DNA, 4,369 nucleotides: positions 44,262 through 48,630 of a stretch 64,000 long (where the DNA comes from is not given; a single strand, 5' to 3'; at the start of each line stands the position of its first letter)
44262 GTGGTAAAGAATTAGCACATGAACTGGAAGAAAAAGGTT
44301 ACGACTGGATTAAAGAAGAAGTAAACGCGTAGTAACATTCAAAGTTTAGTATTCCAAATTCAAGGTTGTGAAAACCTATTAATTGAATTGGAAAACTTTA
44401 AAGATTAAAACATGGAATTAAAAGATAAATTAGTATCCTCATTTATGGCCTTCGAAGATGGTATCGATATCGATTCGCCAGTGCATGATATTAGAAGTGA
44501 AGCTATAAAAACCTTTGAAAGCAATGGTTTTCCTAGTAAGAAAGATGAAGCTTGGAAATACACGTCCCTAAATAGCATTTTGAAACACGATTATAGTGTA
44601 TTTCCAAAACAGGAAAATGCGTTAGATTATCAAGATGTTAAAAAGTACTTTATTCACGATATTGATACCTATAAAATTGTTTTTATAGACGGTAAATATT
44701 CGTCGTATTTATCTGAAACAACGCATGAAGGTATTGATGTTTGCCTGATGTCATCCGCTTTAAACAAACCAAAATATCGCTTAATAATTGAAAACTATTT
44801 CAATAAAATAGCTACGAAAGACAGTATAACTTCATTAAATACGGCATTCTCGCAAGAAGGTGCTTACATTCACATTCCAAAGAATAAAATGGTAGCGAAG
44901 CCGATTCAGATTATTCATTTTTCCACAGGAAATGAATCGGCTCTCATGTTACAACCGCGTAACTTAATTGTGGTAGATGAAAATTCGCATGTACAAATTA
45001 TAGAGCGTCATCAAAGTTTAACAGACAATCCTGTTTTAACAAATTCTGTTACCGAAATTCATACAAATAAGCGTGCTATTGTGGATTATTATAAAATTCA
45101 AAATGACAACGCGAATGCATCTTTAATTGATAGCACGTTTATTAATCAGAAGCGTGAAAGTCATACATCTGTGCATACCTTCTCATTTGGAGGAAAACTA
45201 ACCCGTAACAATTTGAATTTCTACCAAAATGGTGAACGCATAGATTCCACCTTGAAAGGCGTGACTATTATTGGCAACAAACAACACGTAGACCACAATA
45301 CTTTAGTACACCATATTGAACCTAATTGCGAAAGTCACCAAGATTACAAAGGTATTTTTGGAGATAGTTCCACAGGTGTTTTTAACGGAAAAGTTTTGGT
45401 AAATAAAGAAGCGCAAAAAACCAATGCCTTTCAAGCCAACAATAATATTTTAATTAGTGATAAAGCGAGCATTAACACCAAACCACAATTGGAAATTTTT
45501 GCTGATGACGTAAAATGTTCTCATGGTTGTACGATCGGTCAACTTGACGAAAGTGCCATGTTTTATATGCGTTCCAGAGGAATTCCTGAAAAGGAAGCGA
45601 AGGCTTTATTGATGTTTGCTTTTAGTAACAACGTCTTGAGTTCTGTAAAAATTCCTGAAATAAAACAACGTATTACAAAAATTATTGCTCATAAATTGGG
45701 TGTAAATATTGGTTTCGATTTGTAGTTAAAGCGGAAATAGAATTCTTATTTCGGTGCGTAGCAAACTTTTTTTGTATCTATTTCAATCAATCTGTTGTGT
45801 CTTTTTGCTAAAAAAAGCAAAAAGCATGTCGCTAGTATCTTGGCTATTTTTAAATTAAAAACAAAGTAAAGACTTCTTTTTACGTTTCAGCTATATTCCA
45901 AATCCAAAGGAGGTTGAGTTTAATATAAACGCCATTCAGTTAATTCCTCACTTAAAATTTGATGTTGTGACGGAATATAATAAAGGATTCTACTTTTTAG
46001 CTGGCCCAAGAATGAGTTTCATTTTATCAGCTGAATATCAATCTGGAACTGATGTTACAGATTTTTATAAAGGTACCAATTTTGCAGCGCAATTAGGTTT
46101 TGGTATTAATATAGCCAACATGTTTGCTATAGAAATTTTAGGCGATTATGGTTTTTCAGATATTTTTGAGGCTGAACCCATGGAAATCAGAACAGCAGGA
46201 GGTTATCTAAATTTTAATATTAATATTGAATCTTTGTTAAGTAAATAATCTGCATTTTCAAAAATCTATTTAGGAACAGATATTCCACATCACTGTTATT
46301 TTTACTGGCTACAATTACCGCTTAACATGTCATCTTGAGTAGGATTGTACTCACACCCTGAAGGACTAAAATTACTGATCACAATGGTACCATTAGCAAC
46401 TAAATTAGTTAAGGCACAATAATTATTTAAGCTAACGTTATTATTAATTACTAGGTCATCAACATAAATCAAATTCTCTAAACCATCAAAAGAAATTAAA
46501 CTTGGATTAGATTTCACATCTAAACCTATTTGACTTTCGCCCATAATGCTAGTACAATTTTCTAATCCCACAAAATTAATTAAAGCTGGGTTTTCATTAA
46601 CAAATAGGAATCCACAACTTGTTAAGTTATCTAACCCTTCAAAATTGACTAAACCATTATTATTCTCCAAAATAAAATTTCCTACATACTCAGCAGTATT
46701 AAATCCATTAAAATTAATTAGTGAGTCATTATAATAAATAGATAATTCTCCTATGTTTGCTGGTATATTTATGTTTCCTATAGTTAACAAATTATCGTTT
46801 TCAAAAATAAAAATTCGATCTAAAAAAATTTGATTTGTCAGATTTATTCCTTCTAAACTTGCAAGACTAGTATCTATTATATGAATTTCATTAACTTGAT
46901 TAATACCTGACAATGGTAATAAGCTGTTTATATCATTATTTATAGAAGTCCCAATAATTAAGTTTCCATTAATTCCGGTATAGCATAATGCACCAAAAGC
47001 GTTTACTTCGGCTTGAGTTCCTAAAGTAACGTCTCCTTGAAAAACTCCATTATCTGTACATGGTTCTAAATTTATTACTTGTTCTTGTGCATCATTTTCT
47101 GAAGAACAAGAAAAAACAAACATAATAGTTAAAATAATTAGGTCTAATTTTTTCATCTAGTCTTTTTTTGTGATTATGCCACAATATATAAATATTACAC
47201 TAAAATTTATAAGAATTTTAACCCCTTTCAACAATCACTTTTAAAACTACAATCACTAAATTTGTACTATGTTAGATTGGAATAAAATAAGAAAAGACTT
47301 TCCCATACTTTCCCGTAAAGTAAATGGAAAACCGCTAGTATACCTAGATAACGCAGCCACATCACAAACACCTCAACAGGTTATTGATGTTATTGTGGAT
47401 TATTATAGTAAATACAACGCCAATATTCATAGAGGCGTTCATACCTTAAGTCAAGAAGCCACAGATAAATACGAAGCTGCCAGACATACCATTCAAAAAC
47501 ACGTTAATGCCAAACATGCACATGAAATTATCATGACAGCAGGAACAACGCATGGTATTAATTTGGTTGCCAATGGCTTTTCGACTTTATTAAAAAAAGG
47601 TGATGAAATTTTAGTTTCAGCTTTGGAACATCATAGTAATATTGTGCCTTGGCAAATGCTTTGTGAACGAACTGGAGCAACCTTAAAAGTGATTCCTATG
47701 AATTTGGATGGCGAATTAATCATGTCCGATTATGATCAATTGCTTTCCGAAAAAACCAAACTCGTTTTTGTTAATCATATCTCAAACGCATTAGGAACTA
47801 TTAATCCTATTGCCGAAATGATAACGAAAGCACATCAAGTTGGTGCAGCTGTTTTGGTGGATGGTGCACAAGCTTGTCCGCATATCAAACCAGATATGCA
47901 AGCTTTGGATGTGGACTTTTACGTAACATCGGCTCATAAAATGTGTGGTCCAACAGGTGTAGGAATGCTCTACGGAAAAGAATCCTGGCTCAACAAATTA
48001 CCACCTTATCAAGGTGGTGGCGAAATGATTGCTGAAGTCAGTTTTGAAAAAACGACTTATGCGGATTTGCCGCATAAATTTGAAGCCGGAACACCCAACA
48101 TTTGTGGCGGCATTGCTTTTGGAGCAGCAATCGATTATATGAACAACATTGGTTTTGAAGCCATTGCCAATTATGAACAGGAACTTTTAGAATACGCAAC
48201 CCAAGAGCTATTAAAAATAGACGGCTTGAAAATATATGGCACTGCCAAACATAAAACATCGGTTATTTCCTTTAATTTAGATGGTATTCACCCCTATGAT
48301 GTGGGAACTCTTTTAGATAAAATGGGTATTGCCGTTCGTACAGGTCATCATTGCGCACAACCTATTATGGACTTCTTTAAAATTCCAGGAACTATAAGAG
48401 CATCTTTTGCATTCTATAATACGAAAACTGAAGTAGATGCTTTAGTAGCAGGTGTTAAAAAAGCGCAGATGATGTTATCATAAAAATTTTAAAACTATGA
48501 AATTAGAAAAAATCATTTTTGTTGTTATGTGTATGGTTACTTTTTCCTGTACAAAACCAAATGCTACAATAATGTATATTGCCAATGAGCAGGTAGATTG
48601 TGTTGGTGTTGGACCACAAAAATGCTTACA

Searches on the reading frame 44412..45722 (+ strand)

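Call 98: search_protein_families(library=ncbifam, proteins=[window:44412-45722:+], max_evalue=0.00001)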
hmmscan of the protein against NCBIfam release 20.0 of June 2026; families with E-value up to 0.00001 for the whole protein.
window:44412-45722:+ (437 aa): 5 families
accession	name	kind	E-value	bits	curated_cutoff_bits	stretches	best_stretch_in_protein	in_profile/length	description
TIGR01981.1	sufD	equivalog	7.7e-85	284.5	222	1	145-420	2-274/275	Fe-S cluster assembly protein SufD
NF008194.0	PRK10948.1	equivalog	5.1e-73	246.3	489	1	34-430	35-419/423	Fe-S cluster assembly protein SufD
TIGR01980.1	sufB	equivalog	8.5e-38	130.1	346.4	1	96-412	121-436/448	Fe-S cluster assembly protein SufB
NF008773.0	PRK11814.1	equivalog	1.3e-29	103.2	717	1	98-429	142-479/484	Fe-S cluster assembly protein SufB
NF052511.1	SUF_like_SmsB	exception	3.4e-23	82.4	650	1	96-426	112-438/445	SUF-like minimal system protein SmsB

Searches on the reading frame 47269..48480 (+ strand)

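Call 98: search_protein_families(library=ncbifam, proteins=[window:47269-48480:+], max_evalue=0.00001)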
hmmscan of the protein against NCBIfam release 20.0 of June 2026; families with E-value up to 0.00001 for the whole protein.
window:47269-48480:+ (404 aa): 33 families (the best 25 are shown)
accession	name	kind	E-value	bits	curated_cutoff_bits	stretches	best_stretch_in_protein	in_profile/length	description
NF041166.1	f2_encap_cargo1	exception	1e-188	629.4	800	1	2-398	225-622/623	family 2A encapsulin nanocompartment cargo protein cysteine desulfurase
TIGR01979.1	sufS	subfamily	8.4e-181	601.2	475.1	1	6-403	2-402/403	SufS family cysteine desulfurase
NF006791.0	PRK09295.1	equivalog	3.3e-160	533.6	661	1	5-403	6-405/406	cysteine desulfurase SufS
NF008126.0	PRK10874.1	equivalog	2.1e-122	409.1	607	1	3-403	5-399/401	cysteine desulfurase CsdA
TIGR03392.1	FeS_syn_CsdA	equivalog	2.9e-120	402.1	493.6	1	4-403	3-396/398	cysteine desulfurase CsdA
TIGR01976.1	am_tr_V_VC1184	hypoth_equivalog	2.8e-81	273.8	352.35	1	3-394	2-399/401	cysteine desulfurase-like protein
TIGR01977.1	am_tr_V_EF2568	hypoth_equivalog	4e-70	236.7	377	1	24-397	1-374/376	cysteine desulfurase family protein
NF040779.1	Sec_lyase_SclA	exception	3.4e-53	180.9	525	1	24-397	1-374/378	selenocysteine lyase SclA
TIGR03402.1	FeS_nifS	equivalog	4.1e-47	160.8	530.75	1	24-397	1-367/379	cysteine desulfurase NifS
TIGR03403.1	nifS_epsilon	equivalog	2.6e-34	118.7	587.7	1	24-399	1-372/382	NifS family cysteine desulfurase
TIGR03235.1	DNA_S_dndA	equivalog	5.2e-34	118.1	480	1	25-363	1-325/353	cysteine desulfurase DndA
NF010611.0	PRK14012.1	equivalog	5.4e-32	111.2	548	1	24-246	7-230/406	IscS subfamily cysteine desulfurase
TIGR02006.1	IscS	equivalog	5.7e-30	104.6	643.2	1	24-245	5-225/402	IscS subfamily cysteine desulfurase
NF002806.0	PRK02948.1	subfamily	4.5e-24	85.1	304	1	23-363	1-324/381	IscS subfamily cysteine desulfurase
TIGR04343.1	egtE_PLP_lyase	equivalog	4.6e-23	81.6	400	1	24-347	15-321/370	ergothioneine biosynthesis PLP-dependent enzyme EgtE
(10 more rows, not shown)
